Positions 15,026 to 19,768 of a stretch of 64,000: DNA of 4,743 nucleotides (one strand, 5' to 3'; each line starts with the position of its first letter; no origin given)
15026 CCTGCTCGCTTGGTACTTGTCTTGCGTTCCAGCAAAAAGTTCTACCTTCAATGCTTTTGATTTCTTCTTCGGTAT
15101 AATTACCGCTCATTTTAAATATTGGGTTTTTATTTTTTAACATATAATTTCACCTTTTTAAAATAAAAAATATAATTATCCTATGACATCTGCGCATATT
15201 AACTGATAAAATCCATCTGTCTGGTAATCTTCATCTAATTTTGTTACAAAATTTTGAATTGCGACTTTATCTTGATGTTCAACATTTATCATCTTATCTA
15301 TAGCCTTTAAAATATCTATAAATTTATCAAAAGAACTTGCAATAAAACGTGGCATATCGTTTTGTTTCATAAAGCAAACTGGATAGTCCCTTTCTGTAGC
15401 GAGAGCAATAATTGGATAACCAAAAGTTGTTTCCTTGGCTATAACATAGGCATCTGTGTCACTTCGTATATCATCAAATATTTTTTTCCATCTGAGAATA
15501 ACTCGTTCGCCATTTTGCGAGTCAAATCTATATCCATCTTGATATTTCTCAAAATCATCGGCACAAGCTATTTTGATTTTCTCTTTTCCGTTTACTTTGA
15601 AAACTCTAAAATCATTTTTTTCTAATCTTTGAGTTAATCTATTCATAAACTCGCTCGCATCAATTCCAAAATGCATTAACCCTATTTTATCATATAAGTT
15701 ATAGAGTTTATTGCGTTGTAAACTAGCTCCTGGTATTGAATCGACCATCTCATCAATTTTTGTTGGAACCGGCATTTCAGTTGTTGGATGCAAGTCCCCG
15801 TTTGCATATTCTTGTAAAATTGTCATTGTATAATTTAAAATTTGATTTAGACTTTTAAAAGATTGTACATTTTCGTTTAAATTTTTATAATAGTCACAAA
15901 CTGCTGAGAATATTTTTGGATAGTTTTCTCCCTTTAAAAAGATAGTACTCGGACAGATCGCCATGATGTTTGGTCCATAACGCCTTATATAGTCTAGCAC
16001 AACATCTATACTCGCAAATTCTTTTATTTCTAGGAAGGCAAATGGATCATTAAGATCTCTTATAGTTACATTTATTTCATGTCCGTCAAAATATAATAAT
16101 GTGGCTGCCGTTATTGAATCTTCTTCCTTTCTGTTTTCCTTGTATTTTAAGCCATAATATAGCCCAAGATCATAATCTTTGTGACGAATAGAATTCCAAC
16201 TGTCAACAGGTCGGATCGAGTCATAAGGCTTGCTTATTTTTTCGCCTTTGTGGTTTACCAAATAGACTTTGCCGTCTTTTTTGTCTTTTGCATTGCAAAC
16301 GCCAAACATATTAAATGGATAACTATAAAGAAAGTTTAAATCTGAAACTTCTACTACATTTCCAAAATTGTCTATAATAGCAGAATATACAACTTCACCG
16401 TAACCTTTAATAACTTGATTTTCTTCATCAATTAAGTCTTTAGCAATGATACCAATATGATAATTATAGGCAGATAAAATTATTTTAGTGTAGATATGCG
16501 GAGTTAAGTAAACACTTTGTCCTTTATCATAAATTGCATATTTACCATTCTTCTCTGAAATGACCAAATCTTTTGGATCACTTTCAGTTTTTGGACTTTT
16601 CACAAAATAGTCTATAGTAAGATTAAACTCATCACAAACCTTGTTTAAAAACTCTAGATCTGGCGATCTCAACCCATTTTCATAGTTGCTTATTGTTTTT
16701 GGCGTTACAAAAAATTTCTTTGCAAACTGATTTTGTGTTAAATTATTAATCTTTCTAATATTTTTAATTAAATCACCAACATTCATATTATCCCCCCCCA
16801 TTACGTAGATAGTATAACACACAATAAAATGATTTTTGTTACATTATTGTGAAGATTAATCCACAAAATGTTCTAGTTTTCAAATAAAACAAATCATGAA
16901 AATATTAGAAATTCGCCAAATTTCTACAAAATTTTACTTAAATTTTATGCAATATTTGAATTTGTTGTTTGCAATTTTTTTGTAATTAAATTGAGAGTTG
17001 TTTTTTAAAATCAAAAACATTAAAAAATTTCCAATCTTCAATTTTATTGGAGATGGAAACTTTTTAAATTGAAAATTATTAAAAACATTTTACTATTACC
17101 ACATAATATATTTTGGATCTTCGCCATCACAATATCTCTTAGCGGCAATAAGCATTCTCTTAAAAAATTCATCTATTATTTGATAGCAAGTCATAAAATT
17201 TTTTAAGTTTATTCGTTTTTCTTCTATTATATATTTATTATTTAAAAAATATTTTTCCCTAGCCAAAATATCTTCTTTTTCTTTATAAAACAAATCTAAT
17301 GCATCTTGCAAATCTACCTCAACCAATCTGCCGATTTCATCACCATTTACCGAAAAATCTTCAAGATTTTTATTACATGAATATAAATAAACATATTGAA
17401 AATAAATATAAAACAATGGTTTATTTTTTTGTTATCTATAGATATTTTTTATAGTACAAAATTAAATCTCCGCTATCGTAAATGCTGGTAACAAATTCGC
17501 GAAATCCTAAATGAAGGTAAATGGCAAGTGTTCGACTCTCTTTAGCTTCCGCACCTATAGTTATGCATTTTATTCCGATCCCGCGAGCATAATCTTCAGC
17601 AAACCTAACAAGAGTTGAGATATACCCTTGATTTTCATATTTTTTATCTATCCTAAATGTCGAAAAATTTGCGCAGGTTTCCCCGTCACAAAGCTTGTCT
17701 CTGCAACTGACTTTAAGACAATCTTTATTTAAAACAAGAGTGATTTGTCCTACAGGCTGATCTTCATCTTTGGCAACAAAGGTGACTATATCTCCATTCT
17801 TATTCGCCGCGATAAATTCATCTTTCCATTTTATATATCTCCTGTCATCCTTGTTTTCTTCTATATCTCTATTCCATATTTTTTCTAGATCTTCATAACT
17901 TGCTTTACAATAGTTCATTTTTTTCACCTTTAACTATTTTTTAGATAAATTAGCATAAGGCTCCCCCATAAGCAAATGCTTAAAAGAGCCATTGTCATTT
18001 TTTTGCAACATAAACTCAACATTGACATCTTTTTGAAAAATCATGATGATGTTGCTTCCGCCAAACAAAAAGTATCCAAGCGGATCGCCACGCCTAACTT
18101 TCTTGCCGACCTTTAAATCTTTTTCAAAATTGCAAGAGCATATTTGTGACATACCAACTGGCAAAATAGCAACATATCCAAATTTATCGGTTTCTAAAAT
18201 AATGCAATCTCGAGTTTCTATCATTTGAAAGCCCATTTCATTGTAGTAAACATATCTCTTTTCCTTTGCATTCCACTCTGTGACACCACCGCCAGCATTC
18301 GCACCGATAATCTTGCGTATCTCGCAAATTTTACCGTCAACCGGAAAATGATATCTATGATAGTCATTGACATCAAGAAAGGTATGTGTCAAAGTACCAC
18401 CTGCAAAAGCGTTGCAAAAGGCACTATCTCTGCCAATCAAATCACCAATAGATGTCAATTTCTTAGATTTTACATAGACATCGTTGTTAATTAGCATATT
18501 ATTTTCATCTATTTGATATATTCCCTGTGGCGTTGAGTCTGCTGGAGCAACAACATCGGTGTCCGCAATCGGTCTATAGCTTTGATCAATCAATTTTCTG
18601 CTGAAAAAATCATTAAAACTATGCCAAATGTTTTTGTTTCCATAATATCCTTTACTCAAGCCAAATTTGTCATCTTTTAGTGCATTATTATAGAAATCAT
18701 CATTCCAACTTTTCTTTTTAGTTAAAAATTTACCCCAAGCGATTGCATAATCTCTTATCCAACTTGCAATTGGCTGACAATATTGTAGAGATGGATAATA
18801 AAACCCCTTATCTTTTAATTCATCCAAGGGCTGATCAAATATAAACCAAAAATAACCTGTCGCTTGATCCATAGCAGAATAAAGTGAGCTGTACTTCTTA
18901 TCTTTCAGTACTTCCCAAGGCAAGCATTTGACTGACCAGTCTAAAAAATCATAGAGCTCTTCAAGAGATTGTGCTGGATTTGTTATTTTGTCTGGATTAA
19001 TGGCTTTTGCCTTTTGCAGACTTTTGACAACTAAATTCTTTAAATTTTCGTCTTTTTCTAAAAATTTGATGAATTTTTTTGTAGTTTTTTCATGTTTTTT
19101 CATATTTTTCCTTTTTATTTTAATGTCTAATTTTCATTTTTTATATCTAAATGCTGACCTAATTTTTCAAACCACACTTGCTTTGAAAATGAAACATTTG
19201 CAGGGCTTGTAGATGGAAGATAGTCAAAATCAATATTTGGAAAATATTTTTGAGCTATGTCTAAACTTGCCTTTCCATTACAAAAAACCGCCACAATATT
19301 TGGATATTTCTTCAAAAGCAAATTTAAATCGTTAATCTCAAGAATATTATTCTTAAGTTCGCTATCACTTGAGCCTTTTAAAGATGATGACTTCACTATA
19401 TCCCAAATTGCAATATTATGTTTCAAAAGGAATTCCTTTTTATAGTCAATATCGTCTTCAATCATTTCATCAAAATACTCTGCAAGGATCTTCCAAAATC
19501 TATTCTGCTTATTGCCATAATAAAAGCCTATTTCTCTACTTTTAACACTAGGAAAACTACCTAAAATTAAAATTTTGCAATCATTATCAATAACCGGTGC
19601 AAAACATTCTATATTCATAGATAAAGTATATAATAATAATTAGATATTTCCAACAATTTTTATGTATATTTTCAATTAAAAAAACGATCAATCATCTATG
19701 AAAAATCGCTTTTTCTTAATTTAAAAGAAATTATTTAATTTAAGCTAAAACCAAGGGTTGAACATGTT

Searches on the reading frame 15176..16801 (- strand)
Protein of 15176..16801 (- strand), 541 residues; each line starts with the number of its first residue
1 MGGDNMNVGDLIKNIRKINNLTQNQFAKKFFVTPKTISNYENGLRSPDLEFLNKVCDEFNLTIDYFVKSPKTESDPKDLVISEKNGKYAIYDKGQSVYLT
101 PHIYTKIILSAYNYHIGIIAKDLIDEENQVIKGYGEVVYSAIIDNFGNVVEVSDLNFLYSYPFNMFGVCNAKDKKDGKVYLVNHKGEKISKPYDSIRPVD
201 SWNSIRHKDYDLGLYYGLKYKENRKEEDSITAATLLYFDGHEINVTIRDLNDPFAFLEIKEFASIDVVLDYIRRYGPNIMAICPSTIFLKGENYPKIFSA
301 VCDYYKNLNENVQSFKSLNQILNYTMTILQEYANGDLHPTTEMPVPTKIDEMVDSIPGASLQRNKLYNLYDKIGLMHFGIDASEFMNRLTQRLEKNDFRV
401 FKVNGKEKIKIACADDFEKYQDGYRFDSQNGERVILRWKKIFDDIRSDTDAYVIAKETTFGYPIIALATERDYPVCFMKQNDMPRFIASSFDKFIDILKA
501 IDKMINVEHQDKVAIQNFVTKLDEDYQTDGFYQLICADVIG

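Call 11: search_protein_families(library=pfam, proteins=[window:15176-16786:-], max_evalue=0.01)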
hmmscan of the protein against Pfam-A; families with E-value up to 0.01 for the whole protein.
window:15176-16786:- (536 aa): 4 families
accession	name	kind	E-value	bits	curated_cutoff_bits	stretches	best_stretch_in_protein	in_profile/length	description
PF01381.28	HTH_3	-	1.3e-12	48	23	1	7-61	1-55/55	Helix-turn-helix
PF12844.13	HTH_19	-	3.3e-10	40.1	30.2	1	4-62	1-59/64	Helix-turn-helix domain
PF13560.12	HTH_31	-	0.00034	21.3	27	1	4-52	3-52/64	Helix-turn-helix domain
PF13443.12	HTH_26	-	0.0013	19.4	22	1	7-58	2-54/63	Cro/C1-type HTH DNA-binding domain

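Call 45: find_encoding_contigs(protein=window:15176-16786:-, flank=1200, max_places=10)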
Protein window:15176-16786:- (536 aa): 3 contigs read that carry it; 3 places shown.
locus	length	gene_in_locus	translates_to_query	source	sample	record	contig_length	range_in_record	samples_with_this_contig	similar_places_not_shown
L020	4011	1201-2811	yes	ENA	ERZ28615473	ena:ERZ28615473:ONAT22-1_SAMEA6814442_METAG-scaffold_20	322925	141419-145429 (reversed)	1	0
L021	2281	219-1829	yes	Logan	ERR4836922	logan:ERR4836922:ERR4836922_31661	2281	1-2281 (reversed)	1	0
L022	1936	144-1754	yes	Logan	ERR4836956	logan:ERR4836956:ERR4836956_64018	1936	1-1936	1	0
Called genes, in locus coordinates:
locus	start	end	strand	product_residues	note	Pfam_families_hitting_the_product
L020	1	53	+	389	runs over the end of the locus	PF02666:PS_Dcarbxylase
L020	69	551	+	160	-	PF00583:Acetyltransf_1, PF13508:Acetyltransf_7 (weak)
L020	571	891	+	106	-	-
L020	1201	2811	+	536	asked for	PF01381:HTH_3, PF12844:HTH_19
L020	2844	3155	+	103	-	-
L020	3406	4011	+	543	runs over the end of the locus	PF03193:RsgA_GTPase (faint), PF00005:ABC_tran, PF00350:Dynamin_N (faint), PF02463:SMC_N (weak), PF13304:AAA_21 (faint), PF13555:AAA_29 (faint), PF12848:ABC_tran_Xtn, PF00005:ABC_tran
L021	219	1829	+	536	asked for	PF01381:HTH_3, PF12844:HTH_19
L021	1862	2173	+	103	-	-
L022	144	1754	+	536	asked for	PF01381:HTH_3, PF12844:HTH_19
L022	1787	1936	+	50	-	?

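Call 46: find_encoding_contigs(protein=window:15176-16801:-, flank=1200, max_places=10)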
Protein window:15176-16801:- (541 aa): 17 contigs read that carry it; 10 places shown.
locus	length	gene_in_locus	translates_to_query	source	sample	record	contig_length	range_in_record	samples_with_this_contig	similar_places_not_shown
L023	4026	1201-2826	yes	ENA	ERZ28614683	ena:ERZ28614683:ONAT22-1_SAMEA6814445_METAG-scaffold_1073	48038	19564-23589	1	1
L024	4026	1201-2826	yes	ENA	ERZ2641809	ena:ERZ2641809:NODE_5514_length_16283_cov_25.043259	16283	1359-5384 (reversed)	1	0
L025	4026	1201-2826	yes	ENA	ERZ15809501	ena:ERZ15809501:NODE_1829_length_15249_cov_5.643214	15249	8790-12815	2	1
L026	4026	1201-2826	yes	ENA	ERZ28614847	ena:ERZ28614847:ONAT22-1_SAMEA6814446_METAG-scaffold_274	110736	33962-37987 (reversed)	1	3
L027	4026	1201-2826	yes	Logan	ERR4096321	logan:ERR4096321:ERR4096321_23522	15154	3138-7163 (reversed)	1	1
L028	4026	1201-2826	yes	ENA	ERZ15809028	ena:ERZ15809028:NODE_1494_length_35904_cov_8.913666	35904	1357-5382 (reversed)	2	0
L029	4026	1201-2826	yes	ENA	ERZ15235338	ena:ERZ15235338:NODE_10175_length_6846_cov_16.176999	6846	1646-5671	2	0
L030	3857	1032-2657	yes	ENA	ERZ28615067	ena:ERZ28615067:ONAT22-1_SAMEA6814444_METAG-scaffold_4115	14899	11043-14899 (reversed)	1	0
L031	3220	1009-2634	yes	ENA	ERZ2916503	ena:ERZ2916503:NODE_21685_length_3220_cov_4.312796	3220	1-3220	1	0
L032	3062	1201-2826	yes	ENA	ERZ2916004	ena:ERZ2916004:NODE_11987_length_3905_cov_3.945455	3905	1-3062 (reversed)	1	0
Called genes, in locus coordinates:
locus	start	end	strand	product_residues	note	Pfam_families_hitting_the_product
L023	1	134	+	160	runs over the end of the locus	PF00583:Acetyltransf_1, PF13508:Acetyltransf_7 (faint)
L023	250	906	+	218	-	PF00293:NUDIX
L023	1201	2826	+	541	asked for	PF01381:HTH_3, PF12844:HTH_19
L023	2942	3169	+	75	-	-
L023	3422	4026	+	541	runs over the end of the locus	PF03193:RsgA_GTPase (faint), PF13555:AAA_29 (faint), PF00005:ABC_tran, PF00350:Dynamin_N (faint), PF02463:SMC_N, PF13304:AAA_21 (faint), PF12848:ABC_tran_Xtn, PF00005:ABC_tran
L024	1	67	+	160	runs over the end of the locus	PF02666:PS_Dcarbxylase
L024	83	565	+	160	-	PF00583:Acetyltransf_1, PF13508:Acetyltransf_7 (weak)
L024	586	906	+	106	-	-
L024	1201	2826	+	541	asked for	PF01381:HTH_3, PF12844:HTH_19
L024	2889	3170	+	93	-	-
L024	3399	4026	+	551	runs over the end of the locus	PF03193:RsgA_GTPase (faint), PF00005:ABC_tran, PF02463:SMC_N (weak), PF13555:AAA_29 (faint), PF00350:Dynamin_N (faint), PF13304:AAA_21 (faint), PF12848:ABC_tran_Xtn, PF00005:ABC_tran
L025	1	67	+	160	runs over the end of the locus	PF02666:PS_Dcarbxylase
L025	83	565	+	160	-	PF00583:Acetyltransf_1, PF13508:Acetyltransf_7 (weak)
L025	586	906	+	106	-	-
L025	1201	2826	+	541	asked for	PF01381:HTH_3, PF12844:HTH_19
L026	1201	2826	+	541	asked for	PF01381:HTH_3, PF12844:HTH_19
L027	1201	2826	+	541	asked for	PF01381:HTH_3, PF12844:HTH_19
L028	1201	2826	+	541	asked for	PF01381:HTH_3, PF12844:HTH_19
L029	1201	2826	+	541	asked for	PF01381:HTH_3, PF12844:HTH_19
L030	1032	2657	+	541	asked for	PF01381:HTH_3, PF12844:HTH_19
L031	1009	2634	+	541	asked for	PF01381:HTH_3, PF12844:HTH_19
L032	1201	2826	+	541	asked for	PF01381:HTH_3, PF12844:HTH_19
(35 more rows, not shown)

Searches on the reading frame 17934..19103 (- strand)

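Call 53: search_protein_families(library=pfam, proteins=[window:17934-19103:-], max_evalue=0.00001)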
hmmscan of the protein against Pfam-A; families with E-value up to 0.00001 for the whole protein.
window:17934-19103:- (389 aa): 1 family
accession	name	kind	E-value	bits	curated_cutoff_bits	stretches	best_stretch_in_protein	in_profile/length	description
PF02666.20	PS_Dcarbxylase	-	6.8e-38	130.8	22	1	163-381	1-194/198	Phosphatidylserine decarboxylase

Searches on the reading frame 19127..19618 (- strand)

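Call 79: search_protein_families(library=pfam, proteins=[window:19127-19618:-], max_evalue=0.0001)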
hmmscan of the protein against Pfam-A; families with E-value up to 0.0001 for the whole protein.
window:19127-19618:- (163 aa): 1 family
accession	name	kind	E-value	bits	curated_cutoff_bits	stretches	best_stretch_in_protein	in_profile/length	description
PF03167.25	UDG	-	1.3e-11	45.2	24.3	1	10-146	4-125/141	Uracil DNA glycosylase superfamily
